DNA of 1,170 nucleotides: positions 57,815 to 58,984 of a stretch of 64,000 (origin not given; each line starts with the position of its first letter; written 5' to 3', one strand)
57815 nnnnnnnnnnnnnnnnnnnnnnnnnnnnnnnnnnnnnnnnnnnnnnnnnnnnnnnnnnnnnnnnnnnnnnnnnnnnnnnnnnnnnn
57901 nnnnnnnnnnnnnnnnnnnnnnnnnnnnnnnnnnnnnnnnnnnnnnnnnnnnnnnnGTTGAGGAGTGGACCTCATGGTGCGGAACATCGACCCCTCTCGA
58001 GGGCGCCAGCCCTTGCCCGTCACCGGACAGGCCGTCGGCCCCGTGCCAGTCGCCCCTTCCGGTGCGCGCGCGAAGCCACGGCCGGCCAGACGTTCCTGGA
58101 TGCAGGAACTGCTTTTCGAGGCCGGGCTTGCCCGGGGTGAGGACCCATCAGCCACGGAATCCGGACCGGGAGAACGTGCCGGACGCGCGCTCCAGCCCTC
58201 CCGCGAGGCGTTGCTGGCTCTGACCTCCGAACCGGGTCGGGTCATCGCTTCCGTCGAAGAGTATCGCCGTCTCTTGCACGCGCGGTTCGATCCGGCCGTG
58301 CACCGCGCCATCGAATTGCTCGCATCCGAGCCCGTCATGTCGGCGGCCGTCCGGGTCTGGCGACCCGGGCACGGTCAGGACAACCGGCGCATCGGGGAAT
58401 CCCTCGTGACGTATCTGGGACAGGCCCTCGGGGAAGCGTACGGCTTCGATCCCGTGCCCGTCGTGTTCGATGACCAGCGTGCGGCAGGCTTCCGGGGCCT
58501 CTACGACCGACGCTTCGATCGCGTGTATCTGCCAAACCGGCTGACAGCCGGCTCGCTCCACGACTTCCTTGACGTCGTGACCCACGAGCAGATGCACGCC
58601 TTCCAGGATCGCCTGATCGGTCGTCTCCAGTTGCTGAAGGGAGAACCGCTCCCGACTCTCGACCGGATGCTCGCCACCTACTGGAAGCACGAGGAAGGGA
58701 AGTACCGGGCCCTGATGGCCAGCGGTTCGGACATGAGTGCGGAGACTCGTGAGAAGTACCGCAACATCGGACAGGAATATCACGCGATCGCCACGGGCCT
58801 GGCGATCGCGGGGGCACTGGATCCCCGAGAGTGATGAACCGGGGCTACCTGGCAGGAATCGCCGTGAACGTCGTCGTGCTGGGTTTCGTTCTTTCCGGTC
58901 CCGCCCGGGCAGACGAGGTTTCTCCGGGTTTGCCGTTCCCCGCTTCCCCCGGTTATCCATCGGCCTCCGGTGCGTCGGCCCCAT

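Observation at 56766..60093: Divergent module: papain-like cysteine-peptidase-fold protein, HExxH protein and coupled beta-barrel-like secreted protein, wedged between glmM and maf-mreBCD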

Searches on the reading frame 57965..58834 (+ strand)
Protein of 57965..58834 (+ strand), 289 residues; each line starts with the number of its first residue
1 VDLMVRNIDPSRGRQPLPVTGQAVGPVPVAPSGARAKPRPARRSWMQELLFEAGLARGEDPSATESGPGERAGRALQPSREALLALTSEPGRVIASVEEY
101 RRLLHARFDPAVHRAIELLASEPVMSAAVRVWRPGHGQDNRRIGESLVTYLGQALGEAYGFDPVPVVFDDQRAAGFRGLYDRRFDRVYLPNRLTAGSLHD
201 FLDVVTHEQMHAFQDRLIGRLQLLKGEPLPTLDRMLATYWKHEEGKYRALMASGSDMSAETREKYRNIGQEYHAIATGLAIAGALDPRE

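Call 3: search_protein_families(library=pfam, proteins=[window:57965-58834:+], max_evalue=1)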
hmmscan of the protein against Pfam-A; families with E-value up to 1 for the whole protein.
window:57965-58834:+ (289 aa): 1 family
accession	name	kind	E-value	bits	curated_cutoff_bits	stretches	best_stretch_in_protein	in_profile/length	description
PF22597.2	DYN_lid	-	0.1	13.4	27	1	193-219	63-89/93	Dynein heavy chain, ATPase lid domain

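Call 4: search_protein_families(library=ncbifam, proteins=[window:57965-58834:+], max_evalue=1)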
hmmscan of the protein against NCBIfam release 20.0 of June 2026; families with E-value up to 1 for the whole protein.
window:57965-58834:+ (289 aa): 0 families

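Call 7: find_homologous_proteins(query=window:57965-58834:+, max_evalue=0.001)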
Query window:57965-58834:+ (289 aa): 8 proteins with E <= 0.001 among 8000 candidates.
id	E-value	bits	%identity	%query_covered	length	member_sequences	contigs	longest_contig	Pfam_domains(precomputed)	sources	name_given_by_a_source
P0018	4.3e-178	609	96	99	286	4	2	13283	-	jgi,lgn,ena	-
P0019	3.6e-136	471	76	99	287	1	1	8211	-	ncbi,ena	-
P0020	2.9e-117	409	68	98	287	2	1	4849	-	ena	-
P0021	1.2e-65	240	46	84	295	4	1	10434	-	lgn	-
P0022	4.6e-62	228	47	84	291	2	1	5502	-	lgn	-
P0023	3.6e-60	222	44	98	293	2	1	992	-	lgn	-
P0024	5.2e-57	212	45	81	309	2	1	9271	-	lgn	-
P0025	1.7e-43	167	43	70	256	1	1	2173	-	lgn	-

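Call 10: find_encoding_contigs(protein=P0019, flank=8000, max_places=3)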
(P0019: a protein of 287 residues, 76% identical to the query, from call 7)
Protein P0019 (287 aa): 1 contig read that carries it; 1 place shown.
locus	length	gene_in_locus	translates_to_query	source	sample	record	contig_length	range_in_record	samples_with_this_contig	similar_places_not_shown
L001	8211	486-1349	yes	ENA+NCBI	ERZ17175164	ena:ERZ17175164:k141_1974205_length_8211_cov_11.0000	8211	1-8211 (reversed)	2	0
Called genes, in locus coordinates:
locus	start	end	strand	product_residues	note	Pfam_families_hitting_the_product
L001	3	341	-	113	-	?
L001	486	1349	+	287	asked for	-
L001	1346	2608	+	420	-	-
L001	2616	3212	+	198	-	PF02545:Maf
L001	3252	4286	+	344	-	PF06723:MreB_Mbl, PF00022:Actin (faint), PF11104:PilM_2 (faint), PF00012:HSP70 (weak), PF14450:FtsA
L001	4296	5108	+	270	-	PF04085:MreC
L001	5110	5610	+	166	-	-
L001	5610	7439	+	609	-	PF03717:PBP_dimer, PF00905:Transpeptidase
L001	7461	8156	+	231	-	PF05209:MinC_N, PF03775:MinC_C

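Call 15: find_encoding_contigs(protein=P0021, flank=8000, max_places=2)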
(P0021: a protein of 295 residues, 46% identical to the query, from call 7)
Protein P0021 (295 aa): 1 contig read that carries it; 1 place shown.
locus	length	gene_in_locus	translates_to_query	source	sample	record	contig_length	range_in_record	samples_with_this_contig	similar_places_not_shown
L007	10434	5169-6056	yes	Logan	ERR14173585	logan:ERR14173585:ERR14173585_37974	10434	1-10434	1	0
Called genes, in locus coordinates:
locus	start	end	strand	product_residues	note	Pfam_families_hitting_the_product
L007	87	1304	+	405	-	PF02878:PGM_PMM_I, PF02879:PGM_PMM_II, PF02880:PGM_PMM_III, PF00408:PGM_PMM_IV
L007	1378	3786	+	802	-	PF07719:TPR_2 (faint), PF00515:TPR_1 (faint), PF13181:TPR_8 (faint)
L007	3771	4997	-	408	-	PF01546:Peptidase_M20, PF07687:M20_dimer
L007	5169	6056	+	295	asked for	-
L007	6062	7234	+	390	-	-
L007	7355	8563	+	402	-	-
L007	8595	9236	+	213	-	PF02545:Maf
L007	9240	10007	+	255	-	PF20582:UPF0758_N, PF04002:RadC, PF14464:Prok-JAB (weak)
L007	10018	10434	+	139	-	?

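Call 16: find_encoding_contigs(protein=P0024, flank=8000, max_places=2)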
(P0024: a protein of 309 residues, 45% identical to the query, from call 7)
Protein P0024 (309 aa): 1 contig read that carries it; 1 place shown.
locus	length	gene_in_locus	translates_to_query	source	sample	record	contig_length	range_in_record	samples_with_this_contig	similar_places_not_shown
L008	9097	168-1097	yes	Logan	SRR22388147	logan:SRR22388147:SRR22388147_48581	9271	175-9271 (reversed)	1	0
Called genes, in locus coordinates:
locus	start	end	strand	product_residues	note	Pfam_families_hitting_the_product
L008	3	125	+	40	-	?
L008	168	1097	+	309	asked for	-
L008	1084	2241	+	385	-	-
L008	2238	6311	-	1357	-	PF00211:Guanylate_cyc (weak), PF13191:AAA_16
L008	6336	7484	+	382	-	-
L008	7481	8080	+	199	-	PF02545:Maf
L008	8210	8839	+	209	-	PF20582:UPF0758_N, PF04002:RadC, PF14464:Prok-JAB (weak)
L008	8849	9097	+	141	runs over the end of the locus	?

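Call 17: find_encoding_contigs(protein=P0022, flank=8000, max_places=2)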
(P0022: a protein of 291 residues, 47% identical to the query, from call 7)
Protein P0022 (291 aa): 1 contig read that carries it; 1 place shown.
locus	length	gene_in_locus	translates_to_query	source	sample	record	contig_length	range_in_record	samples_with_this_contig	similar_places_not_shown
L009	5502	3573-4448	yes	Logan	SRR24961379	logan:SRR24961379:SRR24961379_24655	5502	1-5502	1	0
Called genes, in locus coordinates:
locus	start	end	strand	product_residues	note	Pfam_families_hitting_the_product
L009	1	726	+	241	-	?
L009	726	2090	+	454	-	PF02878:PGM_PMM_I, PF02879:PGM_PMM_II, PF02880:PGM_PMM_III, PF00408:PGM_PMM_IV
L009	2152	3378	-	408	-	PF01546:Peptidase_M20, PF07687:M20_dimer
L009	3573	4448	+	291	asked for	-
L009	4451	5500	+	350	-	?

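Call 24: search_solved_structures(query=A2, max_evalue=10, show_alignments=2)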
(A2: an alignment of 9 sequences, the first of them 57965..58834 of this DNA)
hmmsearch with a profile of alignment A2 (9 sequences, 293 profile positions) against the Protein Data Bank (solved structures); distinct sequences matched with E-value up to 10: 1.
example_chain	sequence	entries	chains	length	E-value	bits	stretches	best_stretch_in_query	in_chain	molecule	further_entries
3hst_B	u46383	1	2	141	0.15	14.7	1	78-141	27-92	Protein Rv2228c/MT2287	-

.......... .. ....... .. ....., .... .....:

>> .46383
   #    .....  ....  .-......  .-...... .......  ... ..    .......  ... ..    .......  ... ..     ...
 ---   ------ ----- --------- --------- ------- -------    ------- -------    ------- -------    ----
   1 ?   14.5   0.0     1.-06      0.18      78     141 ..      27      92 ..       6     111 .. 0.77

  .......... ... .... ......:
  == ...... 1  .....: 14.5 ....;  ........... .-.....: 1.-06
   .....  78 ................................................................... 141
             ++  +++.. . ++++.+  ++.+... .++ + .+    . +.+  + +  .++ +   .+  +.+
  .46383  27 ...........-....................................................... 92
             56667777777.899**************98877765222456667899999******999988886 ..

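Call 40: predict_structure(alignment_id=A2)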
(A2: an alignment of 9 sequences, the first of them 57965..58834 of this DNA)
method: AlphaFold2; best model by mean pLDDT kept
length: 289 residues; sequences in the alignment: 9
mean_pLDDT: 69.6   pTM: 0.66
mean pLDDT of the five models: 69.6, 66.1, 65.8, 65.0, 64.9
residues with pLDDT >= 90: 63; 70-90: 101; 50-70: 56; < 50: 69
segments of 3 or more residues with pLDDT < 50: 1-43, 57-78
pLDDT, mean of each block of 10 residues (from residue 1): 39 35 32 36 55 53 34 37 53 72 81 93 88 92 90 92 90 68 87 91 91 87 75 84 71 58 66 85 85
secondary structure, 60 per line:
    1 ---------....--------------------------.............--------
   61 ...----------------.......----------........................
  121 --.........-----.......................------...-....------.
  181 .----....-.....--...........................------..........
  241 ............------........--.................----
elements in order: H10-13 H40-52 H80-86 H97-120 H123-131 H137-159 E166-168 H170-173 E186-189 H191-195 H198-224 H231-252 H259-266 H269-285

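Call 44: fold_search(model_id=the predicted structure, library=pdb)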
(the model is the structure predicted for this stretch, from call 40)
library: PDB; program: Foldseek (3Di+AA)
matches with E <= 10: 214; with E <= 0.001: 0
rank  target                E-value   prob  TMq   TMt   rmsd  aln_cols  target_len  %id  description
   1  8z7a_D                6.1e-01  0.15  0.18  0.21  19.2       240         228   14  Open Barrel Structure of Translin from Trichoderma virens (released 2025-04-23)
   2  6jc4_A                8.0e-01  0.09  0.14  0.17  15.9       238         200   10  Crystal structure of the urease accessory protein UreF from Klebsiella pneumoniae (released 2020-01-29)
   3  8z7a_G                8.3e-01  0.12  0.17  0.21  18.0       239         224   13  Open Barrel Structure of Translin from Trichoderma virens (released 2025-04-23)
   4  1wnv_B                8.7e-01  0.08  0.14  0.17  19.5       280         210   11  D136A mutant of Heme Oxygenase from Corynebacterium diphtheriae (HmuO) (released 2004-11-09)
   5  7fi2                  9.9e-01  0.06  0.12  0.12  20.5       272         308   13  Crystal structure of Multi-functional Polysaccharide lyase Smlt1473-H168A from Stenotrophomonas maltophilia (strain K279 (released 2021-10-27)
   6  4fjy                  1.1e+00  0.07  0.15  0.08  22.1       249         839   12  Crystal structure of PI3K-gamma in complex with quinoline-indoline inhibitor 24f (released 2012-10-24)
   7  1e8y                  1.3e+00  0.06  0.13  0.07  18.8       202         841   13  Structure determinants of phosphoinositide 3-kinase inhibition by wortmannin, LY294002, quercetin, myricetin and stauros (released 2000-11-17)
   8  3sf5_C                1.5e+00  0.08  0.14  0.17  15.0       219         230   10  Crystal Structure of Helicobacter pylori Urease Accessory Protein UreF/H complex (released 2011-11-02)
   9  3no6_D                1.6e+00  0.07  0.14  0.17  15.3       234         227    8  Crystal structure of a putative thiaminase II (SE1693) from Staphylococcus epidermidis ATCC 12228 at 1.65 A resolution (released 2010-07-28)
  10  3szr                  1.6e+00  0.06  0.13  0.08  22.2       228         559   13  Crystal structure of modified nucleotide-free human MxA (released 2011-10-12)
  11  8am0_A                1.6e+00  0.05  0.14  0.07  22.8       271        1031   12  Crystal structure of human T1061E PI3Kalpha in complex with its regulatory subunit and the inhibitor GDC-0077 (Inavoli (released 2023-12-13)
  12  4hvb                  1.7e+00  0.04  0.12  0.07  21.2       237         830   13  Catalytic unit of PI3Kg in complex with PI3K/mTOR dual inhibitor PF-04979064 (released 2013-11-20)
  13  6w26_I                1.8e+00  0.09  0.17  0.16  20.4       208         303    7  Terpenoid Cyclase FgGS in Complex with Mg, Inorganic Pyrophosphate, and Imidazole (released 2020-07-08)
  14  3apd                  1.8e+00  0.06  0.14  0.07  18.4       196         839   13  Crystal structure of human PI3K-gamma in complex with CH5108134 (released 2011-04-13)
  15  5oge_C                1.8e+00  0.06  0.16  0.16  14.8       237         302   10  Crystal structure of a nucleotide sugar transporter (released 2017-11-22)
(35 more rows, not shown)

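Call 51: search_protein_families(library=pfam, alignment_id=A2, max_evalue=10)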
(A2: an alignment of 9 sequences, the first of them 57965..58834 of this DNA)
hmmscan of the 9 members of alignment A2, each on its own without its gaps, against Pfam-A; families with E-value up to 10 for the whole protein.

A. member 1, window:57965-58834:+ (289 aa): 1 family
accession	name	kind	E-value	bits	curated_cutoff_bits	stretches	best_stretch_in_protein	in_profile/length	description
PF22597.2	DYN_lid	-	0.1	13.4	27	1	193-219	63-89/93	Dynein heavy chain, ATPase lid domain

B. families by the number of members that match (of 9 scanned): 4 families
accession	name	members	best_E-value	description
PF18818.7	MPTase-PolyVal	5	0.0094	Zincin-like metallopeptidase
PF22597.2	DYN_lid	3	0.1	Dynein heavy chain, ATPase lid domain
PF14851.11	FAM176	1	0.21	FAM176 family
PF17037.10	CBP_BcsO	1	5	Cellulose biosynthesis protein BcsO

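Call 53: find_related_loci(query=A2, collection=genome_contigs, flank=10000)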
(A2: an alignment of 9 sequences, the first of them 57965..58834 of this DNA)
Query A2 (289 aa) in genome_contigs; peptide patterns used: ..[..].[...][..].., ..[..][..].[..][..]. (x = any residue, [..] = any of these).
52 stretches matched a pattern; 13 encode a relative of the query (tblastn E <= 1e-3); 13 distinct loci.
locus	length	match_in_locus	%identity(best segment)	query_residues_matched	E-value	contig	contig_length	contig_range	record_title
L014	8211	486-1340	76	4-288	1e-141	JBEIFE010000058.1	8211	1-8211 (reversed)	MAG: Candidatus Sericytochromatia bacterium isolate Sample-102-S2-bin-143 Sample_102_S2-bin_143-k141_1974205, whole geno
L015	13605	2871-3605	45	44-285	3e-64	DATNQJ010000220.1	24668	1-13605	MAG TPA_asm: Stenomitos sp. isolate SMAG_U16504 k141_59915, whole genome shotgun sequence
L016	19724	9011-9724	47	44-278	6e-63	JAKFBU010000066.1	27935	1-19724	MAG: Candidatus Sericytochromatia bacterium isolate LC003 contig-124_977, whole genome shotgun sequence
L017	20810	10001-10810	44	26-282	4e-63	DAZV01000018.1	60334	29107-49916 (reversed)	MAG TPA_asm: Candidatus Sericytochromatia bacterium S15B-MN24 CBMW_12 SRR636581.qc.1_paired_contig_6240, whole genome sh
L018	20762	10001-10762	42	37-282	1e-57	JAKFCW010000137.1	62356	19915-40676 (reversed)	MAG: Candidatus Sericytochromatia bacterium isolate LC031 contig-124_375, whole genome shotgun sequence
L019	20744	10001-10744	43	44-282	4e-57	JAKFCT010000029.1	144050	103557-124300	MAG: Candidatus Sericytochromatia bacterium isolate LC028 contig-124_72, whole genome shotgun sequence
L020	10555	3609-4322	42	44-285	1e-48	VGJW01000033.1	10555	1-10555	MAG: Candidatus Tanganyikabacteria bacterium isolate K_Offshore_40m_m2_103 K_Offshore_40m_m2_103_Ga0194133_10010283, who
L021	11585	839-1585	43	32-285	1e-47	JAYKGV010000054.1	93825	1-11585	MAG: Candidatus Sericytochromatia bacterium isolate 123469 NODE_19484020, whole genome shotgun sequence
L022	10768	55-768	40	44-285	6e-42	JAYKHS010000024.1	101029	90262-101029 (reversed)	MAG: Candidatus Sericytochromatia bacterium isolate 243584 NODE_24316770, whole genome shotgun sequence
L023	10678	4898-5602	38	44-282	8e-41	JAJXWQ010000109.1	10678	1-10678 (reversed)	MAG: bacterium isolate BP5.bin90 NODE_11059_length_10678_cov_1.854137, whole genome shotgun sequence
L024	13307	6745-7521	31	22-287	5e-37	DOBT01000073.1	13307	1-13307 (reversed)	MAG TPA_asm: Cyanobacteria bacterium UBA8530 contig_141648, whole genome shotgun sequence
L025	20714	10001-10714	43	44-285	8e-49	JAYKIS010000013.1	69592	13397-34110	MAG: Candidatus Sericytochromatia bacterium isolate 593175 NODE_30236662, whole genome shotgun sequence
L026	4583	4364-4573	83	1-70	8e-25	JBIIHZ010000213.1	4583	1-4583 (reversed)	MAG: Candidatus Sericytochromatia bacterium isolate ME2001-08-13pf_3300042453_group1_bin284 Rohwer_bin1391_scaffold_3514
